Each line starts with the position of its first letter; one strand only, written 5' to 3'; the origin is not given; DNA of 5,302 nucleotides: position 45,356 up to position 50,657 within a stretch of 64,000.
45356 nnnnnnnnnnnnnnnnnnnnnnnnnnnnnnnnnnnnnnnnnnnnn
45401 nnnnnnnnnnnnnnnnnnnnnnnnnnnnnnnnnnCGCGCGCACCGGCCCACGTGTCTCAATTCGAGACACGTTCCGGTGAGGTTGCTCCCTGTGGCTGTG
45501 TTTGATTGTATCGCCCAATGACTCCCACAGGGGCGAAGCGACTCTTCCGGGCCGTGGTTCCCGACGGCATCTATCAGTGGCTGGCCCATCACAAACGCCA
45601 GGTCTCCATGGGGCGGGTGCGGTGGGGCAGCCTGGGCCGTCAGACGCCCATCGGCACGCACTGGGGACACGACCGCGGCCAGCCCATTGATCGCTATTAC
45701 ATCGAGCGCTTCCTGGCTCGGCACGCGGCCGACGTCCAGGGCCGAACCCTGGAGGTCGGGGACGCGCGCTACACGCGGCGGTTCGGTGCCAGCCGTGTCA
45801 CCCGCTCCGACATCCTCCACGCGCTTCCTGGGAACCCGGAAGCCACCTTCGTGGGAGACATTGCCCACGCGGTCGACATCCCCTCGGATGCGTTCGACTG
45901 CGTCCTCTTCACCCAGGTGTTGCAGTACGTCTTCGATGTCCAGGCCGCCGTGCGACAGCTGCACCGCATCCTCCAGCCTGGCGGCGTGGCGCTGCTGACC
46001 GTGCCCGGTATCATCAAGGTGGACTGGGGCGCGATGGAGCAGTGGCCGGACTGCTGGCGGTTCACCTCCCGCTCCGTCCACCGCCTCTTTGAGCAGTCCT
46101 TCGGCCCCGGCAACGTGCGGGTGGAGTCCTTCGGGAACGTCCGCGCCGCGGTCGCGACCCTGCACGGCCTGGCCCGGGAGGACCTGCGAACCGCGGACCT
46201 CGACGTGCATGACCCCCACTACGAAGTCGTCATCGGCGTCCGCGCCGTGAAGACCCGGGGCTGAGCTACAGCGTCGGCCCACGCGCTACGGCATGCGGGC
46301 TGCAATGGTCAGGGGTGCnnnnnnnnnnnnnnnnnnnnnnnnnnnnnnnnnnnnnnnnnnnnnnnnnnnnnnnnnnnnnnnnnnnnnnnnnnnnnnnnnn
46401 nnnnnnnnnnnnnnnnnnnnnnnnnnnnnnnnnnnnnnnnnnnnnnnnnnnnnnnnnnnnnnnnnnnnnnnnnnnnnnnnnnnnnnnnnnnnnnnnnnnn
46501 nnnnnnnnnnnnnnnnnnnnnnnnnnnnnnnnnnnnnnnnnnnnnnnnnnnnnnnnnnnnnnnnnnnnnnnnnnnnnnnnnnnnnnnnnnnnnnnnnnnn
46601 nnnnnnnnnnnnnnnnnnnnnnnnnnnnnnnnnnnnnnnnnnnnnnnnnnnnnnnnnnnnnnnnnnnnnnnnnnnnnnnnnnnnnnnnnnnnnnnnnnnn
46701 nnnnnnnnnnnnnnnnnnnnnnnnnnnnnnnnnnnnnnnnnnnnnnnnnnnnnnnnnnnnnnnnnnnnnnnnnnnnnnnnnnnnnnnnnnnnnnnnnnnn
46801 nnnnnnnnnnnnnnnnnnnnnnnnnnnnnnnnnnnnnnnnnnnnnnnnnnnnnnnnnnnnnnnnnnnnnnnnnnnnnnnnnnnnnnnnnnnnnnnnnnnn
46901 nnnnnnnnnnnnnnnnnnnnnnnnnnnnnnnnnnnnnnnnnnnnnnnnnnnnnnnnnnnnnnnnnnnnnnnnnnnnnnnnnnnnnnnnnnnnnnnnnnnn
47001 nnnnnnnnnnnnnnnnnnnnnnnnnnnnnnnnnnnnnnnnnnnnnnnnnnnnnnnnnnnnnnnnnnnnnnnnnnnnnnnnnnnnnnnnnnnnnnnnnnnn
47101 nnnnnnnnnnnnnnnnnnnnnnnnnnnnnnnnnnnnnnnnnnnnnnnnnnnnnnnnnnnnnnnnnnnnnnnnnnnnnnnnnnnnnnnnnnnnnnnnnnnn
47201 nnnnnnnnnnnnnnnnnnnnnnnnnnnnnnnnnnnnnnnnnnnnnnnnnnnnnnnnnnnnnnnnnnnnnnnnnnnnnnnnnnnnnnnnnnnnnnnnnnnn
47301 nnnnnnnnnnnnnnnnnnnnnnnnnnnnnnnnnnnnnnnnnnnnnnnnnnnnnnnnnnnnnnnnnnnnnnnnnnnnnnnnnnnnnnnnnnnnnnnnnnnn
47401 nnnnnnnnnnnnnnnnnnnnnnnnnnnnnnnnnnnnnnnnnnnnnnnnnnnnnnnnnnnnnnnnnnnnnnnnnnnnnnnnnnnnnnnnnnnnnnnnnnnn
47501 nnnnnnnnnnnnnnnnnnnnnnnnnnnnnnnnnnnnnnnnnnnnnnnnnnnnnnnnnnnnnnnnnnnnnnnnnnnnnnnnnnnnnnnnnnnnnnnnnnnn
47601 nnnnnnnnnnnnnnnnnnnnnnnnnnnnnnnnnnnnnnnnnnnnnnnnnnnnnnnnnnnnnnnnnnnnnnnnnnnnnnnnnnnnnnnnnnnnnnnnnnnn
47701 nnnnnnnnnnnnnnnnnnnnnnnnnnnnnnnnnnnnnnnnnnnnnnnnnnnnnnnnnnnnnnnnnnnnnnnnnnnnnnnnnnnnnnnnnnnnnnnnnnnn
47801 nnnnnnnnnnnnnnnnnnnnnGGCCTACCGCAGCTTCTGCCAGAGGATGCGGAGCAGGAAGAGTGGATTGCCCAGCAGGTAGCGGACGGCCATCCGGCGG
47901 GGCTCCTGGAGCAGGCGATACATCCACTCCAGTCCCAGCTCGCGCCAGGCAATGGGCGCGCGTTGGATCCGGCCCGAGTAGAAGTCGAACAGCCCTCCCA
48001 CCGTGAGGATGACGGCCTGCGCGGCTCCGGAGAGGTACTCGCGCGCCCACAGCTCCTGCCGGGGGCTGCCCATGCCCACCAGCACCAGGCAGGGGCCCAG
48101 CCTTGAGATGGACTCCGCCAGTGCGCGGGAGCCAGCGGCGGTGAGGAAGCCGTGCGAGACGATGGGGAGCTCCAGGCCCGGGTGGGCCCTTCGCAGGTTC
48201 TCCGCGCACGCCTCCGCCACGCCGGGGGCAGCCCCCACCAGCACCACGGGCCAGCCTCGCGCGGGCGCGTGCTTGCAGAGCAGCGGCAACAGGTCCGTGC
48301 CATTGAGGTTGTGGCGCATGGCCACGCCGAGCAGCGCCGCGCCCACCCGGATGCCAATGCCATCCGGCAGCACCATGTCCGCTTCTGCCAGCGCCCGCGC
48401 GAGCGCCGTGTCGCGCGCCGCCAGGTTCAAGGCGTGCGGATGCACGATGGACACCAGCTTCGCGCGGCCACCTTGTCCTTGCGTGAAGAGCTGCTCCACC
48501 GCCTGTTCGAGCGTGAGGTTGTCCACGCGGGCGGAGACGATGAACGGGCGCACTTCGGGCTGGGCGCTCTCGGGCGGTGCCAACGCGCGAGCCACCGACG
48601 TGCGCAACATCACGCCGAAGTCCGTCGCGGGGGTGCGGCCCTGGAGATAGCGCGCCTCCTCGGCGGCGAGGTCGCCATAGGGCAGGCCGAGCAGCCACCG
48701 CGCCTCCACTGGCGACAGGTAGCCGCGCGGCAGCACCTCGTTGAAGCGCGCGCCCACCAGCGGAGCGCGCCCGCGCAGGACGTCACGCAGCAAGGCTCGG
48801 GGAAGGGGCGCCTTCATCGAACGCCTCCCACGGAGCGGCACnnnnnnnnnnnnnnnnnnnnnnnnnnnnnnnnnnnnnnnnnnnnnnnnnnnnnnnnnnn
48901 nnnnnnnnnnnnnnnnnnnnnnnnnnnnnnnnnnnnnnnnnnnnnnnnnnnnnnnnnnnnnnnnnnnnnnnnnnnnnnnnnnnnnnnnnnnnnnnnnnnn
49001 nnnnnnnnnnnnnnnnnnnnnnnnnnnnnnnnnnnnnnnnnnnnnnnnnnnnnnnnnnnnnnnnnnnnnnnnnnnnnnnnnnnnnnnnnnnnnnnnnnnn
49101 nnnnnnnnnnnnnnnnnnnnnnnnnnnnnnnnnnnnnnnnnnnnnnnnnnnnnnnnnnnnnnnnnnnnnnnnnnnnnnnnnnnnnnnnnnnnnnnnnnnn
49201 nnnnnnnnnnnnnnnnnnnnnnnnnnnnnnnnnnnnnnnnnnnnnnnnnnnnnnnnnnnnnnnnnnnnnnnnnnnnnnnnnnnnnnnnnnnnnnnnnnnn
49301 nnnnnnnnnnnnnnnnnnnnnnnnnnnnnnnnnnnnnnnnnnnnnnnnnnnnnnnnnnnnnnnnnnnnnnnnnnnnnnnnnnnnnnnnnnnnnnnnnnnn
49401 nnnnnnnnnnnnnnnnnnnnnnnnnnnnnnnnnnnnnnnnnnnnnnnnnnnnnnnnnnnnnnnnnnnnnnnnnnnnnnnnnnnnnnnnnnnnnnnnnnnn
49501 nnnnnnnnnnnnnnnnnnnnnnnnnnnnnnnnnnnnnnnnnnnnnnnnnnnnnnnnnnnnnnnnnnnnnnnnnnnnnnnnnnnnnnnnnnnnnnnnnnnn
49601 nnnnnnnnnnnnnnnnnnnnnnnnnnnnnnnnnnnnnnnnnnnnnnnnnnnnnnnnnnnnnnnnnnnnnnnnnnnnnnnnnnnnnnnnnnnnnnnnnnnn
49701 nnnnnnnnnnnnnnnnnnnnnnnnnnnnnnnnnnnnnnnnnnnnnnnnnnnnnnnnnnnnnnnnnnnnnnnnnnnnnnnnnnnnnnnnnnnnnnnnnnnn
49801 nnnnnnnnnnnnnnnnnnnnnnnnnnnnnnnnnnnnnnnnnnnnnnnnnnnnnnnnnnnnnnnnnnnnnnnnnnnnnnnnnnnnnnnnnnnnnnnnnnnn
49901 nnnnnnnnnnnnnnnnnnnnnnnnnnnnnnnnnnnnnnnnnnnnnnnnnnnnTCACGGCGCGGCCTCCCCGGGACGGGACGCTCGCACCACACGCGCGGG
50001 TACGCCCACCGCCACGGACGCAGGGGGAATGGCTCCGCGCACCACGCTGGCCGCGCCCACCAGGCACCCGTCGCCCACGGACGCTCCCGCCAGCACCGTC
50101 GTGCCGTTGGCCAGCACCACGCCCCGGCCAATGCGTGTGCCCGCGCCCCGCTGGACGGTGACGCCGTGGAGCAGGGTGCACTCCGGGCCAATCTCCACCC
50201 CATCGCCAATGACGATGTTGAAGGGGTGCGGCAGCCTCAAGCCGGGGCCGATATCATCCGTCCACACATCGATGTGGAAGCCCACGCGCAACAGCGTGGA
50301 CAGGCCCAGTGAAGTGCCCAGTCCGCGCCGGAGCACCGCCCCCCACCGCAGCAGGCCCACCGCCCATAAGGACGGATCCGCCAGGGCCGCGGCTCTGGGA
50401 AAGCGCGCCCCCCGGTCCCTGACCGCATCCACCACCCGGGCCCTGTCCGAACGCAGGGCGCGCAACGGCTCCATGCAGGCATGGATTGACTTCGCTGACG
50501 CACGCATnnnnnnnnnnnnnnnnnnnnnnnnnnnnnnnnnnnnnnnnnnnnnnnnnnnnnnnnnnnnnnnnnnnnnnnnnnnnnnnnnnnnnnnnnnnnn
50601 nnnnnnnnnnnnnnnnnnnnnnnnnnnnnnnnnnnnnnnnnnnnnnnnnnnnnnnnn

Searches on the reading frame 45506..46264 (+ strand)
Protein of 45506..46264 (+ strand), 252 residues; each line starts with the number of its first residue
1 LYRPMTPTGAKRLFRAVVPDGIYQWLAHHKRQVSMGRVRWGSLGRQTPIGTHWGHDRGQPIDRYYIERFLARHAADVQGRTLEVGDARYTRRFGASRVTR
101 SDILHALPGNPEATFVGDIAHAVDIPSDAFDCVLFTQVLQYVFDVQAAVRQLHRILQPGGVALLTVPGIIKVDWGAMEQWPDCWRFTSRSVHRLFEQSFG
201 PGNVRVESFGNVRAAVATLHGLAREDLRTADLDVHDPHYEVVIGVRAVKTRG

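Call 18: search_protein_families(library=pfam, proteins=[window:45506-46264:+], max_evalue=0.01)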
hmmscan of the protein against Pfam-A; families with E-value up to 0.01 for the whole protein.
window:45506-46264:+ (252 aa): 6 families
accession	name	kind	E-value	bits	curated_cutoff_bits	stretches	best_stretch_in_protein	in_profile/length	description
PF08241.18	Methyltransf_11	-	9.8e-09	36.2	21.2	1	115-163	47-94/95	Methyltransferase domain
PF13489.12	Methyltransf_23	-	1.1e-08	35.5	27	1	84-189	29-148/164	Methyltransferase domain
PF08242.18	Methyltransf_12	-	1.5e-06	29.3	30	1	117-161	64-97/98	Methyltransferase domain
PF13649.12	Methyltransf_25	-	6.7e-05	23.9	27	1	112-160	47-97/97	Methyltransferase domain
PF13847.12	Methyltransf_31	-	0.00022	21.4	27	1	117-168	61-113/145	Methyltransferase domain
PF01209.24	Ubie_methyltran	-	0.0041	16.9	20.1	1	114-162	101-149/233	ubiE/COQ5 methyltransferase family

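Call 76: search_protein_families(library=ncbifam, proteins=[window:45518-46264:+], max_evalue=0.00001)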
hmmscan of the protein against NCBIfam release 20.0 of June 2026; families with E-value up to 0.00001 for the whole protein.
window:45518-46264:+ (248 aa): 0 families

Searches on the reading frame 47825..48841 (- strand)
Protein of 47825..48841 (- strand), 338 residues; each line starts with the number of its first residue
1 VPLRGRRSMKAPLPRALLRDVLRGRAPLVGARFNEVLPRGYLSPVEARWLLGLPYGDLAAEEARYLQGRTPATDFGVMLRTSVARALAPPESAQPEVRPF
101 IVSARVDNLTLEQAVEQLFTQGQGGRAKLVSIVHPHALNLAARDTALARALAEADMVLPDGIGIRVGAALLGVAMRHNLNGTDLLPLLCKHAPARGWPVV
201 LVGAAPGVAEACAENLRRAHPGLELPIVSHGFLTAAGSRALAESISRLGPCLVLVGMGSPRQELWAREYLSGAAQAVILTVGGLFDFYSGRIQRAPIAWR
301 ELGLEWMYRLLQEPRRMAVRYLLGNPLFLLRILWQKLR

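Call 18: search_protein_families(library=pfam, proteins=[window:47825-48841:-], max_evalue=0.01)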
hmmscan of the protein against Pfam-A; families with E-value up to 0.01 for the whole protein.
window:47825-48841:- (338 aa): 1 family
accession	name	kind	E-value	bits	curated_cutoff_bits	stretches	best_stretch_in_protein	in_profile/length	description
PF03808.19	Glyco_tran_WecG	-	2.8e-52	177.4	27.4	1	154-321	1-168/168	Glycosyl transferase WecG/TagA/CpsF family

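Call 76: search_protein_families(library=ncbifam, proteins=[window:47825-48817:-], max_evalue=0.00001)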
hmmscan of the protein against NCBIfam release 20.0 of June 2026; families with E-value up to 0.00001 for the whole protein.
window:47825-48817:- (330 aa): 4 families
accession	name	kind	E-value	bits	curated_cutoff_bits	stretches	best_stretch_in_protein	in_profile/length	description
TIGR00696.1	wecG_tagA_cpsF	superfamily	2.7e-41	141.3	69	1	144-317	4-177/178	WecB/TagA/CpsF family glycosyltransferase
NF041710.1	UDPacetylman_taseTarA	equivalog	4.6e-33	114.7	350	1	93-328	11-244/247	N-acetylglucosaminyldiphosphoundecaprenol N-acetyl-beta-D-mannosaminyltransferase TarA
NF002980.1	PRK03692.1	equivalog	1e-32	113.5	323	1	104-311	18-224/240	lipopolysaccharide N-acetylmannosaminouronosyltransferase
NF041872.1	EPS_EpsA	equivalog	8.3e-31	107.3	500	1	85-328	12-261/265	exopolysaccharide biosynthesis glycosyltransferase EpsA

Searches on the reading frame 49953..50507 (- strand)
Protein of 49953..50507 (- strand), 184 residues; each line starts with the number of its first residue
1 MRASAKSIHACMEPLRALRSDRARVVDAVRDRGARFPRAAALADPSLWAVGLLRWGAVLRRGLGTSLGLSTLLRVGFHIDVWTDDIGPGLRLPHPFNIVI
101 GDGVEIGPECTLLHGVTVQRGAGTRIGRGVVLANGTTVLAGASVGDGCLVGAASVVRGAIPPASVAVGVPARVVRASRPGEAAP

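Call 18: search_protein_families(library=pfam, proteins=[window:49953-50507:-], max_evalue=0.01)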
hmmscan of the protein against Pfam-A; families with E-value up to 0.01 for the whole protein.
window:49953-50507:- (184 aa): 3 families
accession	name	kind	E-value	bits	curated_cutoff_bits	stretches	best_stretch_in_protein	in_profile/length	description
PF00132.30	Hexapep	-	3.3e-11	42.8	27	2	123-158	1-36/36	Bacterial transferase hexapeptide (six repeats)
PF14602.12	Hexapep_2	-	4.4e-06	26.7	27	0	98-140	2-34/34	Hexapeptide repeat of succinyl-transferase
PF25084.1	LbH_EIF2B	-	0.0033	17.9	54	0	99-156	46-99/105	EIF2B subunit epsilon LbH domain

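Call 76: search_protein_families(library=ncbifam, proteins=[window:49953-50507:-], max_evalue=0.00001)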
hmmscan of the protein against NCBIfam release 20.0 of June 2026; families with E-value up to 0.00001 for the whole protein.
window:49953-50507:- (184 aa): 15 families
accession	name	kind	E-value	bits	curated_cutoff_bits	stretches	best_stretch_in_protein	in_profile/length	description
NF041874.1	EPS_EpsC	equivalog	2.6e-20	72.8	150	1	70-176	53-166/168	serine O-acetyltransferase EpsC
TIGR01172.1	cysE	equivalog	1.9e-16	60.5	210.65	1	66-172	49-162/162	serine O-acetyltransferase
NF007240.0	PRK09677.1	equivalog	6.3e-13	48.6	243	1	125-176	132-183/192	putative lipopolysaccharide biosynthesis O-acetyl transferase WbbJ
NF008349.0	PRK11132.1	equivalog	3.3e-12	46.1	397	1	73-176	136-246/273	serine O-acetyltransferase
NF050158.1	CarbAnhydGPos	equivalog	4.1e-10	39.6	250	1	97-176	70-142/172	gamma carbonic anhydrase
TIGR03570.1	NeuD_NnaD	subfamily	1.2e-09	38.1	160.8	1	98-172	130-202/202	NeuD/PglB/VioB family sugar acetyltransferase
NF058585.1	HptprglPActTf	PfamEq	2.6e-09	36.9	300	1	124-177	107-160/172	heptaprenylglyceryl phosphate O-acetyltransferase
NF007564.0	PRK10191.1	equivalog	2.4e-08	33.6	196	1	76-173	57-158/162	colanic acid biosynthesis acetyltransferase WcaB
TIGR04016.1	WcaB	equivalog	6.1e-08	32.4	194.65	1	76-173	41-142/146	colanic acid biosynthesis acetyltransferase WcaB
NF007797.0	PRK10502.1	subfamily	9.7e-08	31.9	192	0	123-176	125-178/183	WcaF family extracellular polysaccharide biosynthesis acetyltransferase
NF000020.1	stregram_VatE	exception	1.1e-07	31.7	450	1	94-177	91-169/214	streptogramin A O-acetyltransferase Vat(E)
NF000311.1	Vat_ABCDEFH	equivalog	1.8e-07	30.9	300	0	124-176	111-163/201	Vat family streptogramin A O-acetyltransferase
NF010932.0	PRK14352.1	equivalog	7.6e-07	28.1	611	1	64-168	342-446/488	bifunctional UDP-N-acetylglucosamine diphosphorylase/glucosamine-1-phosphate N-acetyltransferase GlmU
NF007076.0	PRK09527.1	equivalog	1e-06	28.3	347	0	125-176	133-184/203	galactoside O-acetyltransferase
NF000097.1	stregram_VatC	exception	3.6e-06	27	425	0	123-175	118-170/212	streptogramin A O-acetyltransferase Vat(C)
